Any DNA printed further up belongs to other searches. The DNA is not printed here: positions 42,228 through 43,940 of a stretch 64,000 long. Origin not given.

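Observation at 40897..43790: Divergent pair: PASTA-less Ser/Thr kinase and a Ser-rich secreted protein built of short degenerate repeats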

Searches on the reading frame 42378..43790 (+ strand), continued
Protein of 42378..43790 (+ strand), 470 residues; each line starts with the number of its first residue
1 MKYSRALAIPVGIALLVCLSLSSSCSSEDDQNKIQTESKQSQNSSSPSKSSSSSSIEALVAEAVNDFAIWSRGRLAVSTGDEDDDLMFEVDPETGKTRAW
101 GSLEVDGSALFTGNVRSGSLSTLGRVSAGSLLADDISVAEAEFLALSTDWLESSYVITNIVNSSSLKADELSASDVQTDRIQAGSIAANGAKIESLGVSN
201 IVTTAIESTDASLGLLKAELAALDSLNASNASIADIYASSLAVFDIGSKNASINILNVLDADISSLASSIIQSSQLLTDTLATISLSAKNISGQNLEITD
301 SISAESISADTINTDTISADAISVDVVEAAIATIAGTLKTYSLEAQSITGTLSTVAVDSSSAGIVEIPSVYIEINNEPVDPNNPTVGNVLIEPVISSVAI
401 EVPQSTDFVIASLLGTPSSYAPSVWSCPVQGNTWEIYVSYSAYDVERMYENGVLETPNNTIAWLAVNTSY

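Call 53: predict_structure(alignment_id=A3)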
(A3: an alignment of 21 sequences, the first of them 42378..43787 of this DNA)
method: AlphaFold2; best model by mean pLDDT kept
length: 470 residues; sequences in the alignment: 21
mean_pLDDT: 66.3   pTM: 0.38
mean pLDDT of the five models: 66.3, 60.7, 59.9, 58.7, 58.0
residues with pLDDT >= 90: 74; 70-90: 132; 50-70: 166; < 50: 98
segments of 3 or more residues with pLDDT < 50: 1-7, 19-69, 140-148, 183-191, 267-283
pLDDT, mean of each block of 10 residues (from residue 1): 47 57 38 38 34 35 45 72 81 77 69 71 67 68 39 61 59 57 46 55 56 60 60 63 58 57 50 34 53 66 76 79 82 79 80 78 94 76 67 92 93 87 95 96 91 92 85
secondary structure, 60 per line:
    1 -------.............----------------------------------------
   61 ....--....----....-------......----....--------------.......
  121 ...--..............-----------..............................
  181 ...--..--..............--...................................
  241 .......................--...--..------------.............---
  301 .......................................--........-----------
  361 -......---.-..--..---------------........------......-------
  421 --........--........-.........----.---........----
elements in order: H8-20 E61-64 E67-70 E75-78 E86-91 E96-99 E114-123 E126-139 E151-183 E190-203 E206-263 E266-268 E285-297 E301-339 E342-349 E362-367 E394-401 E408-413 E423-430 E433-440 H442-450 E459-466

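Call 56: fold_search(model_id=the predicted structure, library=pdb)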
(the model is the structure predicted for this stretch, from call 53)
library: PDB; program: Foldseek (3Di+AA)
matches with E <= 10: 248; with E <= 0.001: 0
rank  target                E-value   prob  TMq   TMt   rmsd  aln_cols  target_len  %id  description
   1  9rkv_M                5.7e-02  0.16  0.16  0.14  21.3       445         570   10  Agrobacterium phage 7-7-1 tail fibers (released 2025-12-10)
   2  4y2l_A                2.4e-01  0.14  0.09  0.19  18.7       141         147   13  Structure of CFA/I pili major subunit CfaB trimer (released 2016-08-10)
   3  4y2l_D                2.9e-01  0.13  0.09  0.19  18.7       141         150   11  Structure of CFA/I pili major subunit CfaB trimer (released 2016-08-10)
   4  4y2l_B                3.2e-01  0.13  0.09  0.20  19.0       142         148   12  Structure of CFA/I pili major subunit CfaB trimer (released 2016-08-10)
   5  3spt                  4.4e-01  0.08  0.11  0.11  13.2       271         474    9  Crystal structure of GlmU from Mycobacterium tuberculosis in complex with ACETYL COENZYME A and URIDINE-DIPHOSPHATE-N-AC (released 2012-08-08)
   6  5gy1_A                4.9e-01  0.28  0.10  0.08  18.1       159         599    6  Crystal structure of endoglucanase CelQ from Clostridium thermocellum complexed with cellotriose (released 2017-09-27)
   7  5gxx_A                6.2e-01  0.30  0.11  0.09  18.5       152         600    6  Crystal structure of endoglucanase CelQ from Clostridium thermocellum complexed with Tris (released 2017-09-27)
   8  6n2c_B                6.8e-01  0.16  0.16  0.18  11.8       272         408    9  The Crystal Structure of Caldicellulosiruptor hydrothermalis Tapirin C-terminal domain (released 2018-12-19)
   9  4p1y_B                7.1e-01  0.06  0.07  0.10  14.5       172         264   10  Crystal structure of staphylococcal gamma-hemolysin prepore (released 2014-10-01)
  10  9h71_A                7.5e-01  0.30  0.10  0.15   6.5       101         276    8  KIT123-KITbp complex (Domains D1-3 of the human receptor tyrosine kinase KIT complexed with the de novo designed minib (released 2026-01-21)
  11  1g87_A                7.5e-01  0.14  0.10  0.08  18.4       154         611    9  THE CRYSTAL STRUCTURE OF ENDOGLUCANASE 9G FROM CLOSTRIDIUM CELLULOLYTICUM (released 2003-07-15)
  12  5gzt_B                9.1e-01  0.04  0.11  0.06  16.9       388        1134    8  Crystal Structure of Chitinase ChiW from Paenibacillus sp. str. FPU-7 Reveals a Novel Type of Bacterial Cell-Surface-E (released 2016-12-28)
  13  1z2f_MODEL_1_A        1.0e+00  0.06  0.07  0.17  11.9       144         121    6  solution structure of CfAFP-501 (released 2005-10-11)
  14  4p1x_F                1.0e+00  0.05  0.08  0.12  14.2       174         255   11  Crystal structure of staphylococcal LUK prepore (released 2014-10-01)
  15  5gxx_B                1.1e+00  0.21  0.11  0.09  18.1       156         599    7  Crystal structure of endoglucanase CelQ from Clostridium thermocellum complexed with Tris (released 2017-09-27)
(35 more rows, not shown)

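Call 62: fold_search(model_id=the predicted structure, library=viral)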
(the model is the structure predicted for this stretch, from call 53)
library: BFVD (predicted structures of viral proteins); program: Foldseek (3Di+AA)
matches with E <= 10: 305; with E <= 0.001: 10
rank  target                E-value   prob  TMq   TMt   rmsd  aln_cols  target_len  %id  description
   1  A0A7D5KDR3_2          4.4e-09  1.00  0.11  0.08  22.0       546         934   12  Uncharacterized protein [Synechococcus phage S-CAM7]
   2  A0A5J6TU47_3          1.2e-08  1.00  0.20  0.09  21.8       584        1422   11  (no name in the UniProt tables at hand)
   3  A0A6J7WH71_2          6.0e-06  1.00  0.14  0.09  17.6       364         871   11  Bacteriophage T7 tail fibre protein [uncultured Caudovirales phage]
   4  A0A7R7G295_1          6.5e-05  0.95  0.09  0.06  30.0       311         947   16  (no name in the UniProt tables at hand)
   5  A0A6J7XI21            6.9e-05  0.98  0.19  0.16  13.1       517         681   13  K1 capsule-specific polysaccharide lyase C-terminal domain-containing protein [uncultured Caudovirales phage]
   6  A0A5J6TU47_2          2.0e-04  0.75  0.10  0.04  27.7       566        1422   11  (no name in the UniProt tables at hand)
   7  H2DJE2                3.5e-04  0.41  0.07  0.12  16.0       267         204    8  ORF71 (Fragment) [Equid alphaherpesvirus 1]
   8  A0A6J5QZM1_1          4.4e-04  0.98  0.16  0.07  24.6       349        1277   13  PKD/Chitinase domain containing protein [uncultured Caudovirales phage]
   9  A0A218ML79            6.2e-04  0.87  0.13  0.17  25.8       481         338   11  Uncharacterized protein [uncultured virus]
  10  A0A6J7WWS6            9.5e-04  0.30  0.11  0.07  29.5       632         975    9  Uncharacterized protein [uncultured Caudovirales phage]
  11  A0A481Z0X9            1.3e-03  0.80  0.16  0.23  14.4       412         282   10  Uncharacterized protein (Fragment) [Marseillevirus LCMAC202]
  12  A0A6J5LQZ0            1.9e-03  0.44  0.11  0.10  29.1       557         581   10  Head domain of trimeric autotransporter adhesin [uncultured Caudovirales phage]
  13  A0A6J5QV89            3.0e-03  0.57  0.16  0.16  20.4       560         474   10  Chlorovirus glycoprotein repeat domain-containing protein [uncultured Caudovirales phage]
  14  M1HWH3                4.0e-03  0.96  0.21  0.15  26.4       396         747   11  (no name in the UniProt tables at hand)
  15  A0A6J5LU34            4.4e-03  0.91  0.19  0.12  21.6       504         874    9  Uncharacterized protein [uncultured Caudovirales phage]
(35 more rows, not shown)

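Call 65: search_protein_families(library=phrogs, proteins=[window:42378-43787:+, P0152, P0030], max_evalue=0.01)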
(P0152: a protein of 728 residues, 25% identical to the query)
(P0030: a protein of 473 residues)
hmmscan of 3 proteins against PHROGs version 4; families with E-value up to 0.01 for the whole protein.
window:42378-43787:+ (470 aa): 0 families

P0152 (728 aa): 9 families
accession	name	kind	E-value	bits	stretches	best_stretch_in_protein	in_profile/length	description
phrog_18190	-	unknown function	4.8e-84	284.1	1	3-597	1-623/723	-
phrog_26466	-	unknown function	7e-17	60.8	3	513-589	1820-1896/2337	-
phrog_1330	-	tail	2.4e-11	43.3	1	517-603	1013-1090/1361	tail protein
phrog_32822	-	head and packaging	5e-10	38.7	2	373-576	942-1153/1548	virion structural protein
phrog_36443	-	unknown function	1.6e-05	24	1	513-697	430-612/1238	-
phrog_1899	-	unknown function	9.8e-05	21.8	0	382-462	438-509/933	-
phrog_13518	-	unknown function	0.00016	20.8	1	371-590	144-355/1230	-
phrog_7841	-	unknown function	0.0011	19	0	505-590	129-211/489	-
phrog_5555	-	tail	0.0075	15.6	0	558-587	433-462/788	tail protein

P0030 (473 aa): 3 families
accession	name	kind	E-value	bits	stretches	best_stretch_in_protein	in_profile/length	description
phrog_26466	-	unknown function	8.4e-05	20.7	1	168-363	1757-1942/2337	-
phrog_32822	-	head and packaging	0.0005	18.8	1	233-400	930-1094/1548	virion structural protein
phrog_3956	-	unknown function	0.0015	18.6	1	69-151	278-363/585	-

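Call 66: search_protein_families(library=padloc, proteins=[window:42378-43787:+], max_evalue=0.01)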
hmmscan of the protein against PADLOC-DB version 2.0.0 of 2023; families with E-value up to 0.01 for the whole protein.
window:42378-43787:+ (470 aa): 0 families

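Call 67: search_protein_families(library=pfam, alignment_id=A3, max_evalue=1)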
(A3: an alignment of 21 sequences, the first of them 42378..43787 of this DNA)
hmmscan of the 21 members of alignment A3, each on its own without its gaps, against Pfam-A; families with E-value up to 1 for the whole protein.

A. member 1, window:42378-43787:+ (470 aa): 1 family
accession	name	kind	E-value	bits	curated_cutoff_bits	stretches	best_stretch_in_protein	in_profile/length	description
PF22390.1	LntA_helical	-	0.78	10.4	26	0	303-350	13-61/133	LntA, four-helical up-and-down bundle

B. families by the number of members that match (of 21 scanned): 20 families
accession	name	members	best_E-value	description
PF04519.19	Bactofilin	2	0.047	Polymer-forming cytoskeletal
PF25296.1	Decapeptide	2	0.24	Decapeptide repeat region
PF13990.11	YjcZ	1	0.0024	YjcZ-like protein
PF03961.19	FapA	1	0.003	Flagellar Assembly Protein A beta solenoid domain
PF11681.13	KPP10_Orf10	1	0.026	Bacteriophage KPP10, Structural protein ORF10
PF22251.1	PFF1_TM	1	0.028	Vacuolar membrane protease, transmembrane domain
PF10268.14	Tmemb_161AB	1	0.057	Predicted transmembrane protein 161AB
PF20101.4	DUF6491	1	0.066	Family of unknown function (DUF6491)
PF16081.10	Phage_holin_7_1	1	0.075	Mycobacterial 2 TMS Phage Holin (M2 Hol) Family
PF22308.1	DUF6969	1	0.077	Domain of unknown function (DUF6969)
PF06364.17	DUF1068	1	0.078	Protein of unknown function (DUF1068)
PF11807.13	UstYa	1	0.079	Mycotoxin biosynthesis protein UstYa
PF03698.18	UPF0180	1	0.097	Uncharacterised protein family (UPF0180)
PF16274.10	Qua1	1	0.15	Qua1 domain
PF07705.17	CARDB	1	0.17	CARDB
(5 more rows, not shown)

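Call 74: find_encoding_contigs(protein=P0026, flank=5000, max_places=2)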
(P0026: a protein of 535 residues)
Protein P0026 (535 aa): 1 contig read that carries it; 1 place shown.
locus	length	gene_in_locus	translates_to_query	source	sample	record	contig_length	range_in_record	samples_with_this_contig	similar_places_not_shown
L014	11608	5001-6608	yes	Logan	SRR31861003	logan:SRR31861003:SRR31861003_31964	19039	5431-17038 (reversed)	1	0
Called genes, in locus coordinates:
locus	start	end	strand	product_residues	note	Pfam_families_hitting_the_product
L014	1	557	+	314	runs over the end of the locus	PF00730:HhH-GPD, PF00633:HHH (weak)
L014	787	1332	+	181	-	PF02915:Rubrerythrin, PF21349:RUBY_RBDX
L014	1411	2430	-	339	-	PF05698:Trigger_C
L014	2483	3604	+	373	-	PF01212:Beta_elim_lyase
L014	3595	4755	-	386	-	PF07714:PK_Tyr_Ser-Thr, PF00069:Pkinase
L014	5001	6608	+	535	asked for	-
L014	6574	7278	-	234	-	PF00730:HhH-GPD, PF00633:HHH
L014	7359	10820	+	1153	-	PF17757:UvrB_inter, PF02559:CarD_TRCF_RID, PF00270:DEAD, PF04851:ResIII, PF00271:Helicase_C, PF03461:TRCF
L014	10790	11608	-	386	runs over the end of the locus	PF12797:Fer4_2 (faint), PF13237:Fer4_10 (faint), PF14697:Fer4_21 (faint), PF12838:Fer4_7, PF13187:Fer4_9 (weak), PF00037:Fer4 (weak), PF12837:Fer4_6 (weak), PF12838:Fer4_7 (weak), +3 more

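Call 75: find_encoding_contigs(protein=P0009, flank=5000, max_places=2)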
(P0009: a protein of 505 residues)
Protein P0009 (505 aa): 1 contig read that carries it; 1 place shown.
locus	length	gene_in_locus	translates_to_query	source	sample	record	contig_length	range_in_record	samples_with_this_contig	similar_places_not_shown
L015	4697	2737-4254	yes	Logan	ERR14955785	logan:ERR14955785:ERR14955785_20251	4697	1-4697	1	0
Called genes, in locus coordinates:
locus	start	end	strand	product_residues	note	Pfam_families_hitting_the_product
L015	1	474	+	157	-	?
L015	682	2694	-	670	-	PF00069:Pkinase, PF07714:PK_Tyr_Ser-Thr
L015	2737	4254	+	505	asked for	-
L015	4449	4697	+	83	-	?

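Call 78: list_cluster_members(proteins=[P0006, P0010, P0013, P0017, P0012, P0005, P0068, P0153, P0155])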
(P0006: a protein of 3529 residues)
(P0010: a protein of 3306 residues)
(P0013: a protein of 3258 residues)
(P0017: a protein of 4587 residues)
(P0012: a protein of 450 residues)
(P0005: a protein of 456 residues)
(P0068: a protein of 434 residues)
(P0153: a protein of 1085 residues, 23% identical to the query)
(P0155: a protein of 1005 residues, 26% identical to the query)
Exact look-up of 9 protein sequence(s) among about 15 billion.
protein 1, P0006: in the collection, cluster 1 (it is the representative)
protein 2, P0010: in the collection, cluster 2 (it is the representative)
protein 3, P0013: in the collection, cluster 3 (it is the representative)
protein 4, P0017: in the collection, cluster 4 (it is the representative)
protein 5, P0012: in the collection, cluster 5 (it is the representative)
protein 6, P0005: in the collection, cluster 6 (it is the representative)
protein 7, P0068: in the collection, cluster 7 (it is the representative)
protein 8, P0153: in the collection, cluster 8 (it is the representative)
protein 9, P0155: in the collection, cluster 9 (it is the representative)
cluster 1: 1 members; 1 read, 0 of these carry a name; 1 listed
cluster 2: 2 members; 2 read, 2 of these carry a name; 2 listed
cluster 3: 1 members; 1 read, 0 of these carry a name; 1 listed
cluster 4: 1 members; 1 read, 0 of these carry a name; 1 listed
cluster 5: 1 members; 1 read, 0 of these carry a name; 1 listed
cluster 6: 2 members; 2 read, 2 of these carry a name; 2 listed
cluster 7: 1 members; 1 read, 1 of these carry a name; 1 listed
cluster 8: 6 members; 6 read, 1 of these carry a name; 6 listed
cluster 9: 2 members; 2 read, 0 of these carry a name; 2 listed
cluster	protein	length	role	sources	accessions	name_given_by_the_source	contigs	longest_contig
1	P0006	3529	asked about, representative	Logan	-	-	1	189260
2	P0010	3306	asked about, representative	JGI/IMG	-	hypothetical protein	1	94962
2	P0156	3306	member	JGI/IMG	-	hypothetical protein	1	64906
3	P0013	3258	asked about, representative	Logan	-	-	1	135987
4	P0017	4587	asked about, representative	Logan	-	-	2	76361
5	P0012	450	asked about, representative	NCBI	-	-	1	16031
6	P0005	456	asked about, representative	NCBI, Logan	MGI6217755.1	MAG: hypothetical protein ACOYIK_09110 [Coriobacteriales bacterium]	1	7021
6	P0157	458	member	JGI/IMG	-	hypothetical protein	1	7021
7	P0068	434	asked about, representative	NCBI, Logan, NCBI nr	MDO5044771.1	MAG: hypothetical protein Q4E22_05715 [Coriobacteriia bacterium] | hypothetical protein [Coriobacteriia bacterium]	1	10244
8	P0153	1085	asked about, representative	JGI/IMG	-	hypothetical protein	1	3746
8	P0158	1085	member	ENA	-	-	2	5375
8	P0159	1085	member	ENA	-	-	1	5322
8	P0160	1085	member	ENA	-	-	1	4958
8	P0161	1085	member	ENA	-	-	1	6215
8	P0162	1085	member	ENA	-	-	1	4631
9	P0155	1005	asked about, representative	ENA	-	-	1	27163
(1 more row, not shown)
